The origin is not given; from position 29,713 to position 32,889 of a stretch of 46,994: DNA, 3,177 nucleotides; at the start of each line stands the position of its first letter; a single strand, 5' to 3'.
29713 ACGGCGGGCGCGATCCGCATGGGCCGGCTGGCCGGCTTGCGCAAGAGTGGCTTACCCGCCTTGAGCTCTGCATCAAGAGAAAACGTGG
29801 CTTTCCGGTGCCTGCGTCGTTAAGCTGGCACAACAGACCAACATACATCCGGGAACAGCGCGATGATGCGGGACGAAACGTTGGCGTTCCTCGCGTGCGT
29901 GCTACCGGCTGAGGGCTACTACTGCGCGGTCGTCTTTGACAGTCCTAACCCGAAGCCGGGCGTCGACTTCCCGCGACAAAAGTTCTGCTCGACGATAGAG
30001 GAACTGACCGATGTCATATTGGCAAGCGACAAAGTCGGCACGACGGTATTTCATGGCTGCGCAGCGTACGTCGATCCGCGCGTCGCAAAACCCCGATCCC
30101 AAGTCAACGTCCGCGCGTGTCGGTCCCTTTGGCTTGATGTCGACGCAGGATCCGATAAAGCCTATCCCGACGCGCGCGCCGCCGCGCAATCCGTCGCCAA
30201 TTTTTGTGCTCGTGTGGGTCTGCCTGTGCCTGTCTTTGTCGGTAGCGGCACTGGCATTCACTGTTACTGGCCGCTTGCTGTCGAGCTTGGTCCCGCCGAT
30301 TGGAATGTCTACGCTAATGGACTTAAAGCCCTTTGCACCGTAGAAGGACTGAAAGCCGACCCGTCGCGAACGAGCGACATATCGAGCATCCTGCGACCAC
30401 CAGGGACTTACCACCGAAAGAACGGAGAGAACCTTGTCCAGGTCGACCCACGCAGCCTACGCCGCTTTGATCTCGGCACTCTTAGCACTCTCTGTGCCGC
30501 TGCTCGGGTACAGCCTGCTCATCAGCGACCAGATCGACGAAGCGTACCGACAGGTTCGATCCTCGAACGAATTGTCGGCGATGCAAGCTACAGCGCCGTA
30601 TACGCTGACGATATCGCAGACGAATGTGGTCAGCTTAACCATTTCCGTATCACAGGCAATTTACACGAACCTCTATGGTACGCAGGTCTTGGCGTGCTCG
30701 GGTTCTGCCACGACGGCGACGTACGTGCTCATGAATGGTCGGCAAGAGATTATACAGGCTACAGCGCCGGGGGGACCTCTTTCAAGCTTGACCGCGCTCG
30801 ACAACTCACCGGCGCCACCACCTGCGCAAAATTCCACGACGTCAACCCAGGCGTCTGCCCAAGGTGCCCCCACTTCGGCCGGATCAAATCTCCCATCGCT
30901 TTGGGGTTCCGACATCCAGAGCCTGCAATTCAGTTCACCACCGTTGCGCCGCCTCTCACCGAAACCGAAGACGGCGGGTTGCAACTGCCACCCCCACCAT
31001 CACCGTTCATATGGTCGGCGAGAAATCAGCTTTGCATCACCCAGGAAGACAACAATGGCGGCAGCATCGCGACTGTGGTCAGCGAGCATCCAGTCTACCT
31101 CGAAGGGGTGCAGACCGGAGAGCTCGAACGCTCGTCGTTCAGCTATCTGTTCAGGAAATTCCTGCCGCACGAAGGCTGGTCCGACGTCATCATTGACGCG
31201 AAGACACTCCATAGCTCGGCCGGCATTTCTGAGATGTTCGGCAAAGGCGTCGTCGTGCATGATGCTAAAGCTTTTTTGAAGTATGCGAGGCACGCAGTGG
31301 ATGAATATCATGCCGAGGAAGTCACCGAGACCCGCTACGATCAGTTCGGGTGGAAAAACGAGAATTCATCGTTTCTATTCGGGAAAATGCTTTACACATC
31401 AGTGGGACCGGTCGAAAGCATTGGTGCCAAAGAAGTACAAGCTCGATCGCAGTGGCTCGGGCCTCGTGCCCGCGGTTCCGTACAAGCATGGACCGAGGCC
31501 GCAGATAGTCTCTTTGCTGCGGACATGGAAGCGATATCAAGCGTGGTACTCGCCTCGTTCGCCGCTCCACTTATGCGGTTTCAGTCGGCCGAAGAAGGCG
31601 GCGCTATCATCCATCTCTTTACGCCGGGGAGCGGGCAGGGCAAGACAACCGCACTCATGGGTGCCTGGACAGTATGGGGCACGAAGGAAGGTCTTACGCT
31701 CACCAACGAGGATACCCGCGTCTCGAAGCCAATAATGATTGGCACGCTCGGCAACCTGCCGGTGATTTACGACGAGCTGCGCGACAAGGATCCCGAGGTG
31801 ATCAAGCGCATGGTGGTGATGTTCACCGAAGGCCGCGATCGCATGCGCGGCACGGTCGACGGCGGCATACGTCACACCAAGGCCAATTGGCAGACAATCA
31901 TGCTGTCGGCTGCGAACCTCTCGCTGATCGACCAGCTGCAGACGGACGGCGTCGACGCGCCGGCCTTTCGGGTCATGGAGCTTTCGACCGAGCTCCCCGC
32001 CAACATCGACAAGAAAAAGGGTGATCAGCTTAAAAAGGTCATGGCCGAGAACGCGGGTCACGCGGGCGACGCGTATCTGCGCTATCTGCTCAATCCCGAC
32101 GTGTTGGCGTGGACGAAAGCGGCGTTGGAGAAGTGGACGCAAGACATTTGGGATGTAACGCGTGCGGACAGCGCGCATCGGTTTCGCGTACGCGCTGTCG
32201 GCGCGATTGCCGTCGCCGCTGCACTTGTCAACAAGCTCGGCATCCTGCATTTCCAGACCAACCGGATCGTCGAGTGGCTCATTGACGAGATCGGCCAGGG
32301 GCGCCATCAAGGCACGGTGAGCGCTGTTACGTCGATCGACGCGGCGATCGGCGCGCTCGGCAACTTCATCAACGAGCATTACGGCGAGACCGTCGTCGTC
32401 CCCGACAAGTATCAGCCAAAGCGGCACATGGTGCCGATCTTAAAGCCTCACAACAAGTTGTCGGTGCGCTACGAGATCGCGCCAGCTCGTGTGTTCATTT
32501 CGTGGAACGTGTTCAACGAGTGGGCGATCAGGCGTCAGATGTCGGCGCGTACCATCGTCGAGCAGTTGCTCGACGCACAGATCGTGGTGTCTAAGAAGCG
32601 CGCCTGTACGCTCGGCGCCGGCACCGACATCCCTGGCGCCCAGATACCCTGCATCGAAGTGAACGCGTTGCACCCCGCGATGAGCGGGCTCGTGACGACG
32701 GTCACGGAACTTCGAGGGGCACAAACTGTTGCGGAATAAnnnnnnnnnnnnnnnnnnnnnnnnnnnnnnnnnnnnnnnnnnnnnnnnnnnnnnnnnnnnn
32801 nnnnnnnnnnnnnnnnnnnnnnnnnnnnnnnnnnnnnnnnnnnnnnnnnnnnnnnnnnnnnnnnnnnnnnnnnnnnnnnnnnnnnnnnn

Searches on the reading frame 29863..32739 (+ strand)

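Call 15: search_protein_families(library=pfam, proteins=[window:29863-32739:+], max_evalue=0.01)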
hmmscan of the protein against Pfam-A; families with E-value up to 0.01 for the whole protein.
window:29863-32739:+ (958 aa): 2 families
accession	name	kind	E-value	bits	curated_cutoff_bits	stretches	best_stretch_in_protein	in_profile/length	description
PF06048.17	DUF927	-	3.4e-21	76.6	22.6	1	405-673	24-283/284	Domain of unknown function (DUF927)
PF21686.3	LigD_Prim-Pol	-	0.0075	16.3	27.4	0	71-148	95-162/254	LigD, primase-polymerase domain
